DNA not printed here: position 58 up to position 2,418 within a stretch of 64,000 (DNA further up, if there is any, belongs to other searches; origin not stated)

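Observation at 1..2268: Giant gene, type-B CTD protein and PorP/SprF partner arranged as a SprB/SprF-like secretion cassette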

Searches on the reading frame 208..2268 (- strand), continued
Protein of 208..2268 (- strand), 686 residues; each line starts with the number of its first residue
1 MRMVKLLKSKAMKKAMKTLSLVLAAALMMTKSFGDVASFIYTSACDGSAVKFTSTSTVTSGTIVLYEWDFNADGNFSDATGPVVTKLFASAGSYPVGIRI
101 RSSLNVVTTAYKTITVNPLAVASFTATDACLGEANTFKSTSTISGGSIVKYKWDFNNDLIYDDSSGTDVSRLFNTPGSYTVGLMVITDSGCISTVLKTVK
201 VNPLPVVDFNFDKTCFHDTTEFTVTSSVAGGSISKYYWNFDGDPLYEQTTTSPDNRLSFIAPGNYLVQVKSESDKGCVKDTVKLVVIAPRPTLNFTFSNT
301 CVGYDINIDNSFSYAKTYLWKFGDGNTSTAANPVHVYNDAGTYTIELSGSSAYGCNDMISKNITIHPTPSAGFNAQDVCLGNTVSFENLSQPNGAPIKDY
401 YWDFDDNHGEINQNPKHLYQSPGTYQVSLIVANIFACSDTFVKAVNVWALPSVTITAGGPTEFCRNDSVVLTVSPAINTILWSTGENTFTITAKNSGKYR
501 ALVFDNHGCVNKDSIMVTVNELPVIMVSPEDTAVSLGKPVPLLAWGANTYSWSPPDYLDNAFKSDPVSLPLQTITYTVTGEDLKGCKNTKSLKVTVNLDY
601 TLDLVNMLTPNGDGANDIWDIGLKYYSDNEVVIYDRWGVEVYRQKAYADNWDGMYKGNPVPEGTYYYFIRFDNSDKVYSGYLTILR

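Call 36: find_homologous_proteins(query=L005:6821-8416:+)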
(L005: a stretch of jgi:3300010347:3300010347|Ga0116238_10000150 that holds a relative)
Query L005:6821-8416:+ (531 aa): 118 proteins with E <= 0.001 among 8000 candidates.
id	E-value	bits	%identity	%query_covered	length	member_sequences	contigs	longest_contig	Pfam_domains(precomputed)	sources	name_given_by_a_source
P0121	0.0e+0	1186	100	99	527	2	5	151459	PF00691.26,PF11751.15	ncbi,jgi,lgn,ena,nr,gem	ncbi:MAG TPA: PorP/SprF family type IX secretion system membrane protein [Bacteroidia bacterium]|nr:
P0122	0.0e+0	1027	84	99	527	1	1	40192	PF00691.26,PF11751.15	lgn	-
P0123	3.6e-258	875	72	97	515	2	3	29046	PF00691.26,PF11751.15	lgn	-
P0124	7.4e-237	805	67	97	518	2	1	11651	PF00691.26,PF11751.15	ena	-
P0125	3.0e-209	714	62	97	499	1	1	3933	PF00691.26,PF11751.15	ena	-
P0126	3.0e-165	569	51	99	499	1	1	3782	PF00691.26,PF11751.15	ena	-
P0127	2.9e-155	536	46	98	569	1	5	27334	PF00691.26,PF11751.15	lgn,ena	-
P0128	1.0e-144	501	47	99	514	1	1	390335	PF00691.26,PF13729.13,PF11751.15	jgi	jgi:type IX secretion system PorP/SprF family membrane protein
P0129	2.9e-136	473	44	89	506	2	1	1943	PF00691.26,PF11751.15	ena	-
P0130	6.6e-48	182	29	95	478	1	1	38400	PF00691.26,PF11751.15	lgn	-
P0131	4.3e-45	172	30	60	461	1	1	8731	PF00691.26,PF11751.15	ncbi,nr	ncbi:MAG: PorP/SprF family type IX secretion system membrane protein [Flavobacteriales bacterium]|nr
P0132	5.7e-43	165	30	61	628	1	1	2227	PF00691.26,PF02412.24,PF11751.15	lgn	-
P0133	3.2e-42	163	30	97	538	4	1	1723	PF00691.26,PF11751.15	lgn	-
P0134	8.9e-42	162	34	59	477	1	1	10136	PF00691.26,PF11751.15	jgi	-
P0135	1.4e-41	161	29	98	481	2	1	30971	PF00691.26,PF11751.15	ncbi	-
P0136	6.5e-40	155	28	98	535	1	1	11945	PF00691.26,PF08614.17,PF11751.15,PF24161.2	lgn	-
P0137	1.1e-38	151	28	97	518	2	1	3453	PF00691.26,PF11751.15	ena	-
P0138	1.1e-37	148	30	79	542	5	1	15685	PF11751.15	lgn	-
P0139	2.5e-36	144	32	64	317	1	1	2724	PF11751.15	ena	-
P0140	3.5e-36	143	31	59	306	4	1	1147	PF11751.15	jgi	jgi:type IX secretion system PorP/SprF family membrane protein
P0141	2.5e-35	140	33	59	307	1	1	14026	PF11751.15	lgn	-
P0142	2.5e-34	137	32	61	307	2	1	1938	PF11751.15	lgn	-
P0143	1.3e-33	135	26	97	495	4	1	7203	PF00691.26,PF11751.15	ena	-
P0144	2.1e-33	134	30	77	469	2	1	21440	PF05036.19,PF11751.15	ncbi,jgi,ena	jgi:type IX secretion system PorP/SprF family membrane protein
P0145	3.2e-32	130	33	57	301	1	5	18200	PF11751.15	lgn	-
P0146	7.1e-30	122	31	56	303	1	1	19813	PF11751.15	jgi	jgi:type IX secretion system PorP/SprF family membrane protein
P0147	1.1e-29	122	30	59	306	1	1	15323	PF11751.15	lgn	-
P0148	3.6e-28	117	28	60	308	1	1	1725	PF11751.15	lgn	-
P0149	3.9e-28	117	31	58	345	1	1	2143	PF11751.15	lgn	-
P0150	4.3e-28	116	29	62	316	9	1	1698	PF11751.15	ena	-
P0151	6.0e-28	116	29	62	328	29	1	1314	PF11751.15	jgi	jgi:type IX secretion system PorP/SprF family membrane protein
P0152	1.2e-27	115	29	58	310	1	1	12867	PF11751.15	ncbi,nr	ncbi:MAG: type IX secretion system membrane protein PorP/SprF [Flavobacteriales bacterium]|nr:type I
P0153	1.7e-27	114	27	60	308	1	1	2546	PF11751.15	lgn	-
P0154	3.1e-27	114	31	58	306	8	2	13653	PF11751.15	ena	-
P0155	4.2e-27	113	25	94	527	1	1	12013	PF00691.26,PF02412.24,PF11751.15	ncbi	-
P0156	9.2e-27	112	28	56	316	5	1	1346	PF11751.15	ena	-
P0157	1.8e-26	111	28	62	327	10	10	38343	PF11751.15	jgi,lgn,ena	-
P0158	2.4e-26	111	26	97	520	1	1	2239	PF00691.26,PF11751.15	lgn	-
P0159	6.5e-26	109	29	60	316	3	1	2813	PF11751.15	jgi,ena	-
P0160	8.3e-26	109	30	59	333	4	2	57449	PF11751.15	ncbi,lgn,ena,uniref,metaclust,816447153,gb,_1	ncbi:hypothetical protein LCGC14_2812480 [marine sediment metagenome]|uniref:Type IX secretion syste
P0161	3.0e-25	107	27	60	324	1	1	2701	PF11751.15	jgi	jgi:type IX secretion system PorP/SprF family membrane protein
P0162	3.0e-25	107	28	61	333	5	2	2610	PF11751.15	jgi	-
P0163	5.1e-25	106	28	60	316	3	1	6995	PF11751.15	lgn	-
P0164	5.2e-25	106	28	60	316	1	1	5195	PF11751.15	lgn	-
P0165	5.4e-25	106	28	60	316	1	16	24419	PF11751.15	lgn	-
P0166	5.5e-25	106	28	60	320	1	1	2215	PF11751.15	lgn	-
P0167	7.2e-25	106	29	62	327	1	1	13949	PF11751.15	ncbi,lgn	-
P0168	7.9e-25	106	29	60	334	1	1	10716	PF11751.15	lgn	-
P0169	1.7e-24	104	30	59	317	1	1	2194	PF11751.15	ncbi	-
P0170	1.9e-24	104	29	57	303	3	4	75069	PF11751.15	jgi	-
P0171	2.3e-24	104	29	59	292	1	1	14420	PF13729.13,PF11751.15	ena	-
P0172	3.6e-24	103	28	61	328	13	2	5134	PF11751.15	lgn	-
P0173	8.0e-24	102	29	59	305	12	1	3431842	PF11751.15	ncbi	-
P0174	1.6e-23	101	28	60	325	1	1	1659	PF11751.15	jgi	jgi:type IX secretion system PorP/SprF family membrane protein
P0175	2.6e-22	97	30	56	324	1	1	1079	PF11751.15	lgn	-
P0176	4.0e-22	97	28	59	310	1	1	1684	PF11751.15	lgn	-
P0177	3.6e-21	94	29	47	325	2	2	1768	PF11751.15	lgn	-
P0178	1.8e-20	91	28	61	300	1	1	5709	PF11751.15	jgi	-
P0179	2.4e-20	91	29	59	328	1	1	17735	PF11751.15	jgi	jgi:type IX secretion system PorP/SprF family membrane protein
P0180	3.9e-20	90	27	57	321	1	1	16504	PF11751.15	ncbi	-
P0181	1.8e-18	85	28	57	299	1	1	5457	PF11751.15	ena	-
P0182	2.3e-18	84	27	62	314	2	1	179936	PF11751.15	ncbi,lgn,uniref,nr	ncbi:type IX secretion system PorP/SprF family membrane protein [Gelidibacter sediminis]|uniref:Type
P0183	9.5e-18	82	26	60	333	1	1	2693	PF11751.15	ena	-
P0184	3.4e-17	80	26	60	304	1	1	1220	PF11751.15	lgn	-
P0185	9.1e-17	79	29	46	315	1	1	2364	PF11751.15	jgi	jgi:type IX secretion system PorP/SprF family membrane protein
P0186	1.1e-16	79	27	58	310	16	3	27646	PF11751.15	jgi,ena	-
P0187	1.3e-16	78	26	59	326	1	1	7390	PF11751.15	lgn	-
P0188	1.4e-16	78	25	55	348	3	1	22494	PF11751.15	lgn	-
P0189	1.9e-16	78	27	59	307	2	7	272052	PF11751.15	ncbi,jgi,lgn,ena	-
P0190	2.0e-16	78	29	58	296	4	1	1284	PF11751.15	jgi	jgi:type IX secretion system PorP/SprF family membrane protein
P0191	4.0e-16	77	26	57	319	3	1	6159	PF11751.15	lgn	-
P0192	6.1e-16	76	26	57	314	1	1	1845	PF11751.15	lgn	-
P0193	1.1e-15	75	27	58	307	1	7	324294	PF11751.15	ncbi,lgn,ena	-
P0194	1.2e-15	75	27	62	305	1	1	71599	PF11751.15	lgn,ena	-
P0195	1.7e-15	75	28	58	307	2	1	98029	PF11751.15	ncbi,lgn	-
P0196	1.9e-15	75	26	59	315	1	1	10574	PF11751.15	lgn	-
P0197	4.6e-15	73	24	58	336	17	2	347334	PF11751.15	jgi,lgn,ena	-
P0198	8.7e-15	72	26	59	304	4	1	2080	PF11751.15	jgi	jgi:type IX secretion system PorP/SprF family membrane protein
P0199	2.2e-14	71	31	44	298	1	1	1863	PF11751.15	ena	-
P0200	2.2e-14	71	26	60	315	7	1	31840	PF11751.15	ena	-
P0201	2.4e-14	71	28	44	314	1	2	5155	PF11751.15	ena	-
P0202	9.0e-14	69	23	55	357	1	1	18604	PF11751.15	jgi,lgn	jgi:type IX secretion system PorP/SprF family membrane protein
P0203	1.8e-13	68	24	60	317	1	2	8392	PF11751.15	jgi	jgi:type IX secretion system PorP/SprF family membrane protein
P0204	2.2e-13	68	24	58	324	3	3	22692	PF11751.15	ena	-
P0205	6.5e-13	66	26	60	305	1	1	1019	PF11751.15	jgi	jgi:type IX secretion system PorP/SprF family membrane protein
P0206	1.2e-12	65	44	20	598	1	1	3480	PF00691.26,PF07676.19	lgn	-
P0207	1.4e-12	65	40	20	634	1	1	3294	PF00691.26,PF13414.13,PF00515.35,PF07676.19,PF07719.24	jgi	jgi:outer membrane protein OmpA-like peptidoglycan-associated protein/tetratricopeptide (TPR) repeat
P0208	1.4e-12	65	27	60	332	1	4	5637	PF11751.15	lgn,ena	-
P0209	1.8e-12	65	44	20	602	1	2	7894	PF00691.26,PF13620.13,PF07676.19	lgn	-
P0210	2.4e-12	64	27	60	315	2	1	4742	PF11751.15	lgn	-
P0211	9.9e-12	62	25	60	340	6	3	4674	PF11751.15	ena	-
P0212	1.1e-11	62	24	60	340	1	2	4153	PF11751.15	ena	-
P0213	1.6e-11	62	23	63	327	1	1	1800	PF11751.15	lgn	-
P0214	2.0e-11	61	37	19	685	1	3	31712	PF00691.26,PF07676.19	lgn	-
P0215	3.4e-11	61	40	23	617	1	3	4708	PF00691.26,PF13371.13,PF13432.13,PF07676.19,PF07719.24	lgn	-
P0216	9.0e-11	59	36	20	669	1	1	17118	PF00691.26,PF07676.19,PF07719.24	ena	-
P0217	1.7e-10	58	30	28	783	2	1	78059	PF00691.26,PF02412.24,PF18990.7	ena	-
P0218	1.2e-9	56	23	60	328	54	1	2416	PF11751.15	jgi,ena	-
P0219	3.1e-9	54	26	60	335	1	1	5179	PF11751.15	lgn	-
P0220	3.7e-9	54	33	19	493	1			PF00691.26,PF13505.13,PF01389.24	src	-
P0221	4.1e-8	50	25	46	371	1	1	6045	PF11751.15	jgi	jgi:type IX secretion system PorP/SprF family membrane protein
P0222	5.5e-8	50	32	24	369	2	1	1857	PF00691.26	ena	-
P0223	7.8e-8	50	23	59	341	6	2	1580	PF11751.15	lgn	-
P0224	7.9e-8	50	23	59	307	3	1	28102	PF11751.15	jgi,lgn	-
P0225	9.4e-8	49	27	60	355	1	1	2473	PF11751.15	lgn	-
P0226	1.0e-7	49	25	58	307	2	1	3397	PF11751.15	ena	-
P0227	2.5e-7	48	23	44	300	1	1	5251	PF11751.15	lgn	-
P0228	2.9e-7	48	45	14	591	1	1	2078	PF00691.26,PF07676.19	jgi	jgi:outer membrane protein OmpA-like peptidoglycan-associated protein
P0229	7.1e-7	46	38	24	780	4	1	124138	PF00691.26,PF07676.19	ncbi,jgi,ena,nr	ncbi:MAG TPA: OmpA family protein [Cytophagales bacterium]|nr:OmpA family protein [Cytophagales bact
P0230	9.6e-7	46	22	58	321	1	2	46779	PF11751.15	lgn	-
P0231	5.6e-6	43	25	60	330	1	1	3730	PF11751.15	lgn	-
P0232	2.0e-5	42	21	59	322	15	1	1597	PF11751.15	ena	-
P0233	1.6e-4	39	30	24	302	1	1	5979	PF11751.15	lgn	-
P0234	2.4e-4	38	26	58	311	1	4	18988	PF11751.15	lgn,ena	-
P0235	2.6e-4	38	26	45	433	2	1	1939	PF00691.26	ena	-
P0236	3.1e-4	38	24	62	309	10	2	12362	PF11751.15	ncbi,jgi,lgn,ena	-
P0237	5.4e-4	37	26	49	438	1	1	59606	PF00691.26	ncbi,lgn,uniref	ncbi:OmpA family protein [Flavobacterium sp.]|uniref:OmpA family protein n=1 Tax=Flavobacterium sp. 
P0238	8.9e-4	36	36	19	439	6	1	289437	PF00691.26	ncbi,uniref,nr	ncbi:OmpA family protein [Flavobacterium sp. J49]|uniref:OmpA family protein n=1 Tax=Flavobacterium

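Call 47: search_protein_families(library=pfam, proteins=[L014:12092-13534:+, P0138, P0144, P0130], max_evalue=1)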
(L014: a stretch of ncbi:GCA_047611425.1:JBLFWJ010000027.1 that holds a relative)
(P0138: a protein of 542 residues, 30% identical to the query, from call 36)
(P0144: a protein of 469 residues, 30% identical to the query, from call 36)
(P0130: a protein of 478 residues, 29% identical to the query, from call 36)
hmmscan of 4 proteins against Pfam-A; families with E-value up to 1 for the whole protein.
L014:12092-13534:+ (480 aa): 16 families
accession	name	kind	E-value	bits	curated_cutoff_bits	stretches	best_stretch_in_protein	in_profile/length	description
PF11751.14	PorP_SprF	-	8.3e-58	196.5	22.3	1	20-294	1-273/273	Type IX secretion system membrane protein PorP/SprF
PF05036.18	SPOR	-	5e-05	24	21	1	403-462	3-63/76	SPOR domain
PF04102.17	SlyX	-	0.00034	21.6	30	1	323-374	4-55/67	SlyX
PF20276.3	CTD1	-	0.0051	16.8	25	1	348-433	110-202/243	C-terminal domain 1 of the ABC-three component (ABC-3C) systems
PF10473.14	CENP-F_leu_zip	-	0.012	16.2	34.5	1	301-371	3-73/140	Leucine-rich repeats of kinetochore protein Cenp-F/LEK1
PF11932.13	DUF3450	-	0.014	15.2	32.6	1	302-385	52-132/241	Protein of unknown function (DUF3450)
PF25014.1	NET2A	-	0.015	15.6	33.1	1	303-369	162-228/235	NET2A-like domain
PF01856.23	HP_OMP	-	0.031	14.8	21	1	107-207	53-152/154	Helicobacter outer membrane protein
PF13729.12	TraF_2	-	0.061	13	25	1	101-215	141-258/264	F plasmid transfer operon, TraF, protein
PF16043.11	DUF4795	-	0.092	12.6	34.8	1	316-370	5-55/208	Domain of unknown function (DUF4795)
PF07544.18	Med9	-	0.2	12.2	26.9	1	315-356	19-60/80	RNA polymerase II transcription mediator complex subunit 9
PF23991.1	DUF7310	-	0.31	12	40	0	304-354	26-76/83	Coiled-coil region of unknown function (DUF7310)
PF05377.16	FlaC_arch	-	0.31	11.9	27.8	0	330-362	1-33/55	Flagella accessory protein C (FlaC)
PF02183.23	HALZ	-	0.53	10.9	28.1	0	302-330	13-41/43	Homeobox associated leucine zipper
PF10046.14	BLOC1_2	-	0.69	10.7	33.4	0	307-372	19-87/96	Biogenesis of lysosome-related organelles complex-1 subunit 2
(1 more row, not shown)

P0138 (542 aa): 3 families
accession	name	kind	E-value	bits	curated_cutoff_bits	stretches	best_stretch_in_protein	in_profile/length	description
PF11751.14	PorP_SprF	-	2.4e-46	158.9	22.3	1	26-310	3-273/273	Type IX secretion system membrane protein PorP/SprF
PF05036.18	SPOR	-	0.0067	17.2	21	1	467-534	6-74/76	SPOR domain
PF09388.15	SpoOE-like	-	0.22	12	23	0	419-433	4-19/42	Spo0E like sporulation regulatory protein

P0144 (469 aa): 4 families
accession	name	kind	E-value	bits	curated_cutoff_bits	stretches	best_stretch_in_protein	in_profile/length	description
PF11751.14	PorP_SprF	-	8.6e-64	216.1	22.3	1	30-305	2-273/273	Type IX secretion system membrane protein PorP/SprF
PF05036.18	SPOR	-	4.3e-09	37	21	1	395-466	3-75/76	SPOR domain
PF02183.23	HALZ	-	0.0006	20.4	28.1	1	334-358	16-40/43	Homeobox associated leucine zipper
PF04977.20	DivIC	-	0.039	14.2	28.9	1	329-358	23-52/80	Septum formation initiator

P0130 (478 aa): 4 families
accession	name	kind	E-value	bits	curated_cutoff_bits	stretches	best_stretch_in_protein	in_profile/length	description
PF11751.14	PorP_SprF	-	4.1e-57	194.2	22.3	1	18-291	2-272/273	Type IX secretion system membrane protein PorP/SprF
PF00691.25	OmpA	-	1.1e-19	71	27.2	1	382-470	9-98/98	OmpA family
PF13729.12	TraF_2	-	0.00018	21.3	25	1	97-212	141-259/264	F plasmid transfer operon, TraF, protein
PF20448.3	DUF6705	-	0.21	11.8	24.4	1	1-33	1-33/188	Family of unknown function (DUF6705)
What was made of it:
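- In the most distant orthologous triplets the same position holds a coiled coil plus a SPOR domain, which is a different peptidoglycan binder (PF05036, 24 bits against 21; call 47).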

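Call 59: find_encoding_contigs(protein=P0130, flank=10000, max_places=1)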
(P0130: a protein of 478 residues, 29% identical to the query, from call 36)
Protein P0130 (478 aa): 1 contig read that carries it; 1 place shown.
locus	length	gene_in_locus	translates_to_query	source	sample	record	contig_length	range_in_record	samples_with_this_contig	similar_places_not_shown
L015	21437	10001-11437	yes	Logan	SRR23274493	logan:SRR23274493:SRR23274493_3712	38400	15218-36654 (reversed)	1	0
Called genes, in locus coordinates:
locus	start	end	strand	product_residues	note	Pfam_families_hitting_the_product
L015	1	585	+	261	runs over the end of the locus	PF08309:LVIVD (faint)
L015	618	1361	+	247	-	-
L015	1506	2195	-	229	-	PF08713:DNA_alkylation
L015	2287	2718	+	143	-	PF12802:MarR_2 (weak), PF01047:MarR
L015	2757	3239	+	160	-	PF03351:DOMON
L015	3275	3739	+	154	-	PF12893:Lumazine_bd_2, PF14534:DUF4440 (faint)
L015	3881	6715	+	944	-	PF00515:TPR_1 (faint), PF13424:TPR_12 (weak), PF13424:TPR_12, PF00512:HisKA, PF02518:HATPase_c, PF00072:Response_reg, PF12833:HTH_18, PF00165:HTH_AraC, +5 more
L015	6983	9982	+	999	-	PF00801:PKD, PF18911:PKD_4, PF00801:PKD, PF18911:PKD_4, PF00801:PKD, PF18911:PKD_4, PF00801:PKD, PF18911:PKD_4, +3 more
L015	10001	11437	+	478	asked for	PF11751:PorP_SprF, PF00691:OmpA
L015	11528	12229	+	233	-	-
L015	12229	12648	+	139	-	-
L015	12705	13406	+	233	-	-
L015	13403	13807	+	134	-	-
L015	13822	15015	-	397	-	PF00155:Aminotran_1_2, PF00464:SHMT (weak)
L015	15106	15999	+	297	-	PF04116:FA_hydroxylase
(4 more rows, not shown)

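Call 60: find_encoding_contigs(protein=P0135, flank=10000, max_places=1)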
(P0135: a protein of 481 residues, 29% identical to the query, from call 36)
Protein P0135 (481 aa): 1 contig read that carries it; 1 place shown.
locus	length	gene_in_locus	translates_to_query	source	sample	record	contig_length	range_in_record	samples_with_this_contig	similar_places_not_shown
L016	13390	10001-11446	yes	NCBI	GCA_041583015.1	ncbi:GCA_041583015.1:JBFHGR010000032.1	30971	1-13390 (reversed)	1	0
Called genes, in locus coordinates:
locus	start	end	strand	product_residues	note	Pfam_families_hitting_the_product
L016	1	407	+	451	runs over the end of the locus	PF00368:HMG-CoA_red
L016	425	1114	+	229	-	-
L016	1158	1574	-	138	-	PF03190:Thioredox_DsbH, PF13899:Thioredoxin_7, PF00085:Thioredoxin (weak), PF13098:Thioredoxin_2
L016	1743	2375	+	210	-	PF00027:cNMP_binding, PF13545:HTH_Crp_2 (weak)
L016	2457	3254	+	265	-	PF01925:TauE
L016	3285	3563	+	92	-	PF02656:DUF202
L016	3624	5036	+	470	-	PF00753:Lactamase_B, PF00581:Rhodanese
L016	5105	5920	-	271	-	PF14805:THDPS_N_2, PF00132:Hexapep, PF14602:Hexapep_2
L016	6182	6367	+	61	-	-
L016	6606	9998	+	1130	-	PF00801:PKD, PF18911:PKD_4, PF00801:PKD, PF18911:PKD_4, PF02221:E1_DerP2_DerF2 (faint), PF02494:HYR, PF13585:CHU_C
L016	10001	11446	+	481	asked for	PF11751:PorP_SprF, PF00691:OmpA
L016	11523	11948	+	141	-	PF03652:RuvX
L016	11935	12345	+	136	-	PF04241:DUF423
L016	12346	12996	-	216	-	PF07998:Peptidase_M54, PF00413:Peptidase_M10 (weak)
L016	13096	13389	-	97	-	?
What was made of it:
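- The giant is dispensable for pairs in other lineages (calls 59, 60).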

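Call 61: find_encoding_contigs(protein=P0144, flank=10000, max_places=1)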
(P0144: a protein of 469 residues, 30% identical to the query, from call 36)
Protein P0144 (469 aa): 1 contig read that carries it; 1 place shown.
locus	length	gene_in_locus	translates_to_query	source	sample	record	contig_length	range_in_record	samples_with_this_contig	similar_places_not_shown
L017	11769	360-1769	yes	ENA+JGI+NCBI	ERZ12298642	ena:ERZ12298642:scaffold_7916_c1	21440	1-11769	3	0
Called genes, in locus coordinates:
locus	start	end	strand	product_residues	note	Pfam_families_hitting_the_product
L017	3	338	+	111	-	?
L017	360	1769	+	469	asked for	PF11751:PorP_SprF, PF05036:SPOR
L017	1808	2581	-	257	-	PF09674:DUF2400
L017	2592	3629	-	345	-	-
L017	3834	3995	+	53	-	-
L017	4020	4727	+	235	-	-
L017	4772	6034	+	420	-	-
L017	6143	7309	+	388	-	PF01790:LGT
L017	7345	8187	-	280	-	-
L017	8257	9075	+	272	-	PF00459:Inositol_P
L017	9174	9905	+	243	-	PF06912:DUF1275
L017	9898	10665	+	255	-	-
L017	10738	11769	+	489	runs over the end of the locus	PF00478:IMPDH, PF00571:CBS, PF01070:FMN_dh, PF03060:NMO, PF01645:Glu_synthase (faint)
